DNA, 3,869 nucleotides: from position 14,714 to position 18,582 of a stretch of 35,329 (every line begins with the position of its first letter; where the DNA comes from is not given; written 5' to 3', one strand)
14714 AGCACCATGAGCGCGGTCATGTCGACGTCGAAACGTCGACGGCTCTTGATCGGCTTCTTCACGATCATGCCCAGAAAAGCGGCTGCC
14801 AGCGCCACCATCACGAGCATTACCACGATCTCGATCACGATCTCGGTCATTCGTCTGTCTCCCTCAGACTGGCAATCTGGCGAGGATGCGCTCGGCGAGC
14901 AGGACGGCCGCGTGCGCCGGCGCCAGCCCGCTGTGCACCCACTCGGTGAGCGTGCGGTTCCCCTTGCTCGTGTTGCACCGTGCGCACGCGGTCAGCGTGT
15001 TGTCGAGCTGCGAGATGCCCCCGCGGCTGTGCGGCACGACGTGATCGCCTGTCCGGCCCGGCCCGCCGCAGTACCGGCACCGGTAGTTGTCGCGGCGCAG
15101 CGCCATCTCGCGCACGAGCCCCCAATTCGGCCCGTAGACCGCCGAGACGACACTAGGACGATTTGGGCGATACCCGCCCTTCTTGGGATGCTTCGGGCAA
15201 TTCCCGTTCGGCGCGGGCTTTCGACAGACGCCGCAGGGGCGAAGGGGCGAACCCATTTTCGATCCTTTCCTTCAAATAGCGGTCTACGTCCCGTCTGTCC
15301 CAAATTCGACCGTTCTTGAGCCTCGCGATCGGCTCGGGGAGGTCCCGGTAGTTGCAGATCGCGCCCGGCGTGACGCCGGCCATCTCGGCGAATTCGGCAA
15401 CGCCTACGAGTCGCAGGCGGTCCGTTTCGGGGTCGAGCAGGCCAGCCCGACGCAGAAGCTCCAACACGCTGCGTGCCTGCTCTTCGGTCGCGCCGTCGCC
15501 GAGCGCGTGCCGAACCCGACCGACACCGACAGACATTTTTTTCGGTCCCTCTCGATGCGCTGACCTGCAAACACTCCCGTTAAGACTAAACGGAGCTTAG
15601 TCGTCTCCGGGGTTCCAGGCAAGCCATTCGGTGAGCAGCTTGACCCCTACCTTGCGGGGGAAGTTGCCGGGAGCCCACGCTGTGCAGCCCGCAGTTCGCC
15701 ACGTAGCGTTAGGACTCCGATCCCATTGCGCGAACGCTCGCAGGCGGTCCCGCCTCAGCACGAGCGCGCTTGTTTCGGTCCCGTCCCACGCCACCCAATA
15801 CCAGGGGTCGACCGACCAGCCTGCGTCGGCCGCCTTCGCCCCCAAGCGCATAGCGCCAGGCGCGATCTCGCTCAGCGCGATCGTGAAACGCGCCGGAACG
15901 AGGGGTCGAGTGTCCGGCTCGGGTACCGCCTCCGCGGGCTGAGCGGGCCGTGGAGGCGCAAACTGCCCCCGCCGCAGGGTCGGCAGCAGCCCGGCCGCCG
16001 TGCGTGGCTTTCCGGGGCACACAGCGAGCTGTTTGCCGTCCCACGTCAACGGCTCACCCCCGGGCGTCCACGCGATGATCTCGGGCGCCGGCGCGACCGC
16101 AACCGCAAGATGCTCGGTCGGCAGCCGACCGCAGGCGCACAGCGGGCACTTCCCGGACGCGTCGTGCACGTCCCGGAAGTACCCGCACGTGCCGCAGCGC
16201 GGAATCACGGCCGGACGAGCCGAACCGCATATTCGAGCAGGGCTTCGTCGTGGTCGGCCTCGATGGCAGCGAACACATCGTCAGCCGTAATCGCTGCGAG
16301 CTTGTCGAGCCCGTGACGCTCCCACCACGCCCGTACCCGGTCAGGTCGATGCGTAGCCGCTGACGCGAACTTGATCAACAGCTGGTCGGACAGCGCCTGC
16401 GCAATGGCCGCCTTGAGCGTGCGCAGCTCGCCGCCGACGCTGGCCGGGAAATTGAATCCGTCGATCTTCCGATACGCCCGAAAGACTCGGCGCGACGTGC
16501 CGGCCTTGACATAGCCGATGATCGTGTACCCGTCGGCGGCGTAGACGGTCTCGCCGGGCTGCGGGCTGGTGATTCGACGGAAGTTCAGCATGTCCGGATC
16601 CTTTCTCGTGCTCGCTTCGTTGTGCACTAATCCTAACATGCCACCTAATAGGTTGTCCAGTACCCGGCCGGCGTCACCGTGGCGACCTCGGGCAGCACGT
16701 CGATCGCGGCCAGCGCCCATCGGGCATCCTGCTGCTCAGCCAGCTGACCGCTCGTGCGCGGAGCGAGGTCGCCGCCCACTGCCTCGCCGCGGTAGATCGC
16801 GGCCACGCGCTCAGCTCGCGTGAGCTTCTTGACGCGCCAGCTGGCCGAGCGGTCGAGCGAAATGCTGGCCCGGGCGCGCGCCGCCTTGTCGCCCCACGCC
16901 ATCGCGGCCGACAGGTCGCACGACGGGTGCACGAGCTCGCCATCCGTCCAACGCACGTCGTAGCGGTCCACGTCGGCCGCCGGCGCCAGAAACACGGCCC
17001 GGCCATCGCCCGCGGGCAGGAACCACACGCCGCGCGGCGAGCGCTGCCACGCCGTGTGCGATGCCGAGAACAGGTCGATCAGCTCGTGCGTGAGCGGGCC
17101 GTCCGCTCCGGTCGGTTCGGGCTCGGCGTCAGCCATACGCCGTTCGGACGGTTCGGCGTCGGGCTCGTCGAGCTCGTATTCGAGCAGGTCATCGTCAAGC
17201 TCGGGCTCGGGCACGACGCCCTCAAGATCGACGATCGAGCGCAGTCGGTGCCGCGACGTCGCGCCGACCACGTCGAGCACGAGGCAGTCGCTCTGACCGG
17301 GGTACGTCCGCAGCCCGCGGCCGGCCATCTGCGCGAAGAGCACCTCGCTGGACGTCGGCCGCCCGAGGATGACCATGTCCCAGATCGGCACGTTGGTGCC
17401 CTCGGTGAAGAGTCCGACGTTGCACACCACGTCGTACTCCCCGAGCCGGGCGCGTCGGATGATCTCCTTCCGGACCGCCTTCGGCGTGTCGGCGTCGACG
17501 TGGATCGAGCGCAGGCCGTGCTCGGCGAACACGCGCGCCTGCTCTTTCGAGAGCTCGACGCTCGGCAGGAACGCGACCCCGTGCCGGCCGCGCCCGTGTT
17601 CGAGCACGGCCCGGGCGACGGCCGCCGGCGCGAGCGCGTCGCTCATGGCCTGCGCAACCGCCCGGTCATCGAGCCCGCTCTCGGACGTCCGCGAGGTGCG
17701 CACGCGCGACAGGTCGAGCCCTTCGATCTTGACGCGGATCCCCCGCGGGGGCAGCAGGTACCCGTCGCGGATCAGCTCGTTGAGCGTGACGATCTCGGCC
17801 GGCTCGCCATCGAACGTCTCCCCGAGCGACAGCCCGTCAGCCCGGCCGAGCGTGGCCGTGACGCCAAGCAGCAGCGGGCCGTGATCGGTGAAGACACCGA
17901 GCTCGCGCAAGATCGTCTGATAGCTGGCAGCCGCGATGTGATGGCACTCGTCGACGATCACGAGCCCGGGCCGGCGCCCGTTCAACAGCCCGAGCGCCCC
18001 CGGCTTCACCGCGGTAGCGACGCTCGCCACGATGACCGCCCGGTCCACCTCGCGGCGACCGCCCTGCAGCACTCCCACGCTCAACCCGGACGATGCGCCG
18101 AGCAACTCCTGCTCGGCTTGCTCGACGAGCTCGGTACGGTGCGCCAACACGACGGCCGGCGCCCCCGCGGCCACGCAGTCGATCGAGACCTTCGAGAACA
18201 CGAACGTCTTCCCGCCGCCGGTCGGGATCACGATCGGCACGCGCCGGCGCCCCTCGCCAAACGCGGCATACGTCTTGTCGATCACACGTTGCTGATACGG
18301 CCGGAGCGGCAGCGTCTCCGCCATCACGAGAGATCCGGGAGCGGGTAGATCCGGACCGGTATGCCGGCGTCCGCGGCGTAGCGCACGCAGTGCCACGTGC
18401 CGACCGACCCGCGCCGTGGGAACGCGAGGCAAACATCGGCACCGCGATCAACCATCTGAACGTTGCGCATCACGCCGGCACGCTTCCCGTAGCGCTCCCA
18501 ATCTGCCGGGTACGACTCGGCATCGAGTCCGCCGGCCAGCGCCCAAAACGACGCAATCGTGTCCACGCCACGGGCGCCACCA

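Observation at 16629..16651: Conserved 23-bp bipartite element CTAwTAGG-N5-TGwTAGGwT present four times at operon boundaries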

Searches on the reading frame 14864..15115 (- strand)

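Call 87: search_protein_families(library=pfam, proteins=[window:14864-15115:-], max_evalue=0.05)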
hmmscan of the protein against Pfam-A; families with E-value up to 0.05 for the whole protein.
window:14864-15115:- (83 aa): 4 families
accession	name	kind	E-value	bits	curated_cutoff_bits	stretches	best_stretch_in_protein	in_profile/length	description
PF01844.29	HNH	-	9.4e-12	45.3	21.4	1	13-54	1-47/47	HNH endonuclease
PF14279.12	HNH_5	-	9.5e-10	38.7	27.5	1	13-56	1-48/56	HNH endonuclease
PF13395.12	HNH_4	-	0.0012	19.2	22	1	24-55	21-52/54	HNH endonuclease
PF17283.8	Zn_ribbon_SprT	-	0.0055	17.2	28.1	1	6-19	20-33/38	SprT-like zinc ribbon domain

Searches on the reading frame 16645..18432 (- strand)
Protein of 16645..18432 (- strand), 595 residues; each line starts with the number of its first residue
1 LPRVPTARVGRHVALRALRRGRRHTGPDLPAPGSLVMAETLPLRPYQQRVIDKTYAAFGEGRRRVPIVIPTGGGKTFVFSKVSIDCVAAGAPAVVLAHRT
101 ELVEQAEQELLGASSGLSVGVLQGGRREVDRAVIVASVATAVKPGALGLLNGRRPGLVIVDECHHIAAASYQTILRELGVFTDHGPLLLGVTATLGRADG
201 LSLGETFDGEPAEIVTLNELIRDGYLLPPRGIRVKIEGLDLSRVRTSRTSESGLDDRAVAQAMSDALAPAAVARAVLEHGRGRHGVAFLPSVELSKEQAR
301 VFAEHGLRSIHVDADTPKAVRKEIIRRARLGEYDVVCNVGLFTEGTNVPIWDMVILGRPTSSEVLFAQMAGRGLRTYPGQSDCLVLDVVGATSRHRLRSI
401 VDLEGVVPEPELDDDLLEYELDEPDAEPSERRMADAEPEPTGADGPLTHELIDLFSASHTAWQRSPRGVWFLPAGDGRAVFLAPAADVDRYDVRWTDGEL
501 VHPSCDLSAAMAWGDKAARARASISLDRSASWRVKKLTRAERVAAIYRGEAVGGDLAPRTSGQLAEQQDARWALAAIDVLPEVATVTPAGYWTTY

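Call 14: search_protein_families(library=pfam, proteins=[window:16645-18432:-], max_evalue=0.01)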
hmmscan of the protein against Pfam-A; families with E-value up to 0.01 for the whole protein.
window:16645-18432:- (595 aa): 3 families
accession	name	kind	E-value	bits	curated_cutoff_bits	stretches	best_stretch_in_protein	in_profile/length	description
PF04851.21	ResIII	-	4.7e-23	82.3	22.5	1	41-195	2-162/164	Type III restriction enzyme, res subunit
PF00270.35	DEAD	-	2.6e-12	47.2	26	1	44-196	1-161/167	DEAD/DEAH box helicase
PF00271.37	Helicase_C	-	3.4e-10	40.6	23.5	1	276-375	9-108/110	Helicase conserved C-terminal domain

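Call 15: search_protein_families(library=phrogs, proteins=[window:16645-18432:-], max_evalue=0.001)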
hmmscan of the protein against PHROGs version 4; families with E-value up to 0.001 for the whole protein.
window:16645-18432:- (595 aa): 6 families
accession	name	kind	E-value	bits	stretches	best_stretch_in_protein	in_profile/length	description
phrog_16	-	DNA, RNA and nucleotide metabolism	2.4e-79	268.7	1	36-398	266-611/986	DNA helicase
phrog_16694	-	unknown function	1.7e-11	43.8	1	41-111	273-345/1010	-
phrog_9690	-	DNA, RNA and nucleotide metabolism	2.7e-10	40.8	1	312-392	191-272/306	DNA helicase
phrog_16259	-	DNA, RNA and nucleotide metabolism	4.9e-10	40.2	1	43-175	118-245/330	DNA helicase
phrog_27849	-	unknown function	7.3e-05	22.1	0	294-354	458-518/664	-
phrog_2488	-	DNA, RNA and nucleotide metabolism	0.0002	21.3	0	41-78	19-54/579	DNA helicase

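Call 26: find_related_loci(query=A1, collection=viral_contigs, flank=10000)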
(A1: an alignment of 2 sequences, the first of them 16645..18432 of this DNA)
Query A1 (595 aa) in viral_contigs; peptide patterns used: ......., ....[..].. (x = any residue, [..] = any of these).
599 stretches matched a pattern (row limit reached: there are more); 520 encode a relative of the query (tblastn E <= 1e-3); the best 80 are kept; 80 distinct loci.
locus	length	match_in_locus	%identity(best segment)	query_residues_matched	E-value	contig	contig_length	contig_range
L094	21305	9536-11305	73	10-594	0e+0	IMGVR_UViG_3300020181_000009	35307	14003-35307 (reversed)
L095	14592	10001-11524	46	43-533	5e-123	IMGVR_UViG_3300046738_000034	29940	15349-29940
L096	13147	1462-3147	42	33-592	3e-117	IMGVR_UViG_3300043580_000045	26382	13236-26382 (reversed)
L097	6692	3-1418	42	123-592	6e-94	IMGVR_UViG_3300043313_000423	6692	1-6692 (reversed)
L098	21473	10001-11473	38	37-535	3e-78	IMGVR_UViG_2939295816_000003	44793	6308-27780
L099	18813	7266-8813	37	37-553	3e-77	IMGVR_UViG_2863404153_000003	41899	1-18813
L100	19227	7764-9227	38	37-535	1e-76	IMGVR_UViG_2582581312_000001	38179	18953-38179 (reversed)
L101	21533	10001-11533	36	15-536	1e-76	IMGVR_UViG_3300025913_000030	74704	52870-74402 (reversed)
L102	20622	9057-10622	36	15-535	3e-76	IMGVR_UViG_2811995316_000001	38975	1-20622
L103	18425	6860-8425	36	32-557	6e-76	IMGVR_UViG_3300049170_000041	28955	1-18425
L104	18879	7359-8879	38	22-535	6e-75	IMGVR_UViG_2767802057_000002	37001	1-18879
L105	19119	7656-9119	37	37-533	4e-74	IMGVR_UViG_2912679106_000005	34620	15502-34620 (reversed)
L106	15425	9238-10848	34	33-545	4e-74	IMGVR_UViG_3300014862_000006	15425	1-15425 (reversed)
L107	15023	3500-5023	37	37-541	8e-74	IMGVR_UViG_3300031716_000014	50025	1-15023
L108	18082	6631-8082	37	44-536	1e-73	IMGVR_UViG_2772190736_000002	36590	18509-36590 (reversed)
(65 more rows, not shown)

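Call 27: find_related_loci(query=A1, collection=genome_contigs, flank=10000)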
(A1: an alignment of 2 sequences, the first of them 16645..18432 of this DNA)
Query A1 (595 aa) in genome_contigs; peptide patterns used: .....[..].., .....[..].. (x = any residue, [..] = any of these).
600 stretches matched a pattern (row limit reached: there are more); 571 encode a relative of the query (tblastn E <= 1e-3); the best 80 are kept; 80 distinct loci.
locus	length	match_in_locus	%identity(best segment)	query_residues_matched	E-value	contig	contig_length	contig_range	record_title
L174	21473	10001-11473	38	37-535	3e-78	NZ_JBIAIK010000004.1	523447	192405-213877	Streptomyces sp. NPDC005808 NPDC005808_26_F3.ctg-0004, whole genome shotgun sequence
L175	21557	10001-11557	35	34-557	9e-68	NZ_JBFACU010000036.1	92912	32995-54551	Streptomyces sp. NPDC021356 NPDC021356_137_C9.ctg-0036, whole genome shotgun sequence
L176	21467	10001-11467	35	37-534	2e-67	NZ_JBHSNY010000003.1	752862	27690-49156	Streptomyces bullii strain CGMCC 4.7019 spades_K_17_127_3, whole genome shotgun sequence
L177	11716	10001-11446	35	46-536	9e-63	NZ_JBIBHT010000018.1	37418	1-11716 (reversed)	Streptomyces sp. NPDC008121 NPDC008121_170_F10.ctg-0018, whole genome shotgun sequence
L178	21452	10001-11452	35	44-536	2e-62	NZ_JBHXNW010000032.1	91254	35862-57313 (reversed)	Streptomyces sp. NPDC058534 NPDC058534_T53_E3.ctg-0032, whole genome shotgun sequence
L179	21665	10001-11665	32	30-541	6e-59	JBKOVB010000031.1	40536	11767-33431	MAG: Actinomycetota bacterium isolate GM_HAYS_MAG_00004 GM_HAYS_000001552577, whole genome shotgun sequence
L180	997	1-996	42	70-405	9e-62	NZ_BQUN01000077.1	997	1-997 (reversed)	Streptomyces sp. A012304 sequence077, whole genome shotgun sequence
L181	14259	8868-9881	38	40-395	4e-50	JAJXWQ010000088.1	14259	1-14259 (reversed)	MAG: bacterium isolate BP5.bin90 NODE_7280_length_14259_cov_1.278588, whole genome shotgun sequence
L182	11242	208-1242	36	45-390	2e-40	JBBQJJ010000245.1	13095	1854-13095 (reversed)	MAG: Haliangiales bacterium isolate Co_metawrap_728 Cmw_728_k141_11515981_length_13095_cov_11.9966, whole genome shotgun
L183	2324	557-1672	35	40-412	1e-40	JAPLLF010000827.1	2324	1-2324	MAG: Proteobacteria bacterium isolate LacPavin_0920_WC57_MAG_70_8 LacPavin_0920_WC57_scaffold_265493, whole genome shotg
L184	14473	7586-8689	35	40-410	3e-39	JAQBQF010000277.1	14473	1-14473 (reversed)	MAG: Myxococcales bacterium isolate RYN_366 scaffold_2824433, whole genome shotgun sequence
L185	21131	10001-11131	34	2-390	8e-38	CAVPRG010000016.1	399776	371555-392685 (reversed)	MAG: uncultured Actinomycetota bacterium isolate MFD00392.bin.1.297 genome assembly, contig: contig_5297, whole genome s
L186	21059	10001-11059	34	43-393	1e-37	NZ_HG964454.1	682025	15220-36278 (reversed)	Mycolicibacterium austroafricanum strain DSM 44191, whole genome shotgun sequence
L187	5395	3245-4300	32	44-396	1e-36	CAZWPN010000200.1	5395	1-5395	MAG TPA_asm: uncultured Victivallales bacterium isolate SRP272421_co4_76 genome assembly, contig: NODE_55295_length_5395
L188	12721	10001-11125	31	44-414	4e-36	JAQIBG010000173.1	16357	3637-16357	MAG: Planctomycetota bacterium isolate GH22 k119_374913, whole genome shotgun sequence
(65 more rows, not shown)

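Call 37: search_dna_similar(query=window:16645-18432:-, collection=phages, mode=protein, max_rows=40)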
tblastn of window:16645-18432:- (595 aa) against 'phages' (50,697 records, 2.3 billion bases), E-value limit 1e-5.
Records with a match: 2391; places in all: 2395; records where one place covers at least 80% of the query: 128.
Best place of each record, by identity: <60% 2391.
By first word of the organism name: Mycobacterium 507; Vibrio 363; Streptococcus 262; Escherichia 189; Klebsiella 174; Salmonella 150; Stx2a-converting 62; Xanthomonas 51; Pseudomonas 48; Brucella 41; and 96 more.
By host as written in the record: - 494; Mycobacterium smegmatis mc2 155 366; Streptococcus thermophilus 102; Mycobacterium smegmatis mc#155 80; Klebsiella pneumoniae 73; Escherichia coli 56; Vibrio lentus 47; Escherichia coli K-12 MG1655 24; and 530 more.
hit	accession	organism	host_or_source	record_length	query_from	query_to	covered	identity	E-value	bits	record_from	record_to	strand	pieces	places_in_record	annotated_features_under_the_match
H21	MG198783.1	Gordonia phage Mahdia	Gordonia terrae 3612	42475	21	578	94%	30.3%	2e-43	172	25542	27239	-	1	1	DNA helicase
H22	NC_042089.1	Gordonia phage Mahdia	Gordonia terrae 3612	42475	21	578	94%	30.3%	2e-43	172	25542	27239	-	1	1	DNA helicase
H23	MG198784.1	Gordonia phage Gustav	Gordonia terrae 3612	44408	11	578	95%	29.6%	1e-44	176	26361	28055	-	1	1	DNA helicase | hypothetical protein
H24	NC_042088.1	Gordonia phage Gustav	Gordonia terrae 3612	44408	11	578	95%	29.6%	1e-44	176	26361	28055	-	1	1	DNA helicase | hypothetical protein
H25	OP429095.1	Nocardia phage NS-I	Nocardia seriolae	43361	11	578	95%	29.3%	1e-41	167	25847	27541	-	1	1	DNA helicase | hypothetical protein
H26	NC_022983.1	Mycobacterium phage Bernardo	Mycobacterium smegmatis mc2 155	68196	31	593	95%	28.6%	2e-37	155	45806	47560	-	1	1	53: DNA helicase | 52: hypothetical protein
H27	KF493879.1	Mycobacterium phage Bernardo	Mycobacterium smegmatis mc2 155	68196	31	593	95%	28.6%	2e-37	155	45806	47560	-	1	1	53: DNA helicase | 52: hypothetical protein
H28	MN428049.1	Mycobacterium phage West99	Mycobacterium smegmatis mc2 155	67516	7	555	92%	29.3%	7e-43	171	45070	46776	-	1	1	51: DNA helicase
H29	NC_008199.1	Mycobacterium phage Pipefish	Mycobacterium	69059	31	593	95%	28.5%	3e-37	154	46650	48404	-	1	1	DNA helicase | gp53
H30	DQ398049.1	Mycobacterium phage Pipefish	Mycobacterium sp.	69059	31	593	95%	28.5%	3e-37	154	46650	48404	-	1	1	54: DNA helicase | 53: hypothetical protein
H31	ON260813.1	Gordonia phage BiggityBass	Gordonia terrae CAG3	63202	1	533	90%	29.4%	6e-44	174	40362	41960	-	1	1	45: DNA helicase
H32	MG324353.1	Corynebacterium phage phi673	Corynebacterium glutamicum ATCC13032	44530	29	535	85%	30.6%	4e-24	175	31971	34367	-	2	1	putative helicase | hypothetical protein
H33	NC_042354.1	Corynebacterium phage phi673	Corynebacterium glutamicum ATCC13032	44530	29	535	85%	30.6%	4e-24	175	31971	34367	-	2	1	DNA helicase | hypothetical protein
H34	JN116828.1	Nocardia phage NBR1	Nocardia brasiliensis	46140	43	492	76%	34.5%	1e-47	185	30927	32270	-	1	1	helicase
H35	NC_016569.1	Nocardia phage NBR1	Nocardia brasiliensis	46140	43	492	76%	34.5%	1e-47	185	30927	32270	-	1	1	DNA helicase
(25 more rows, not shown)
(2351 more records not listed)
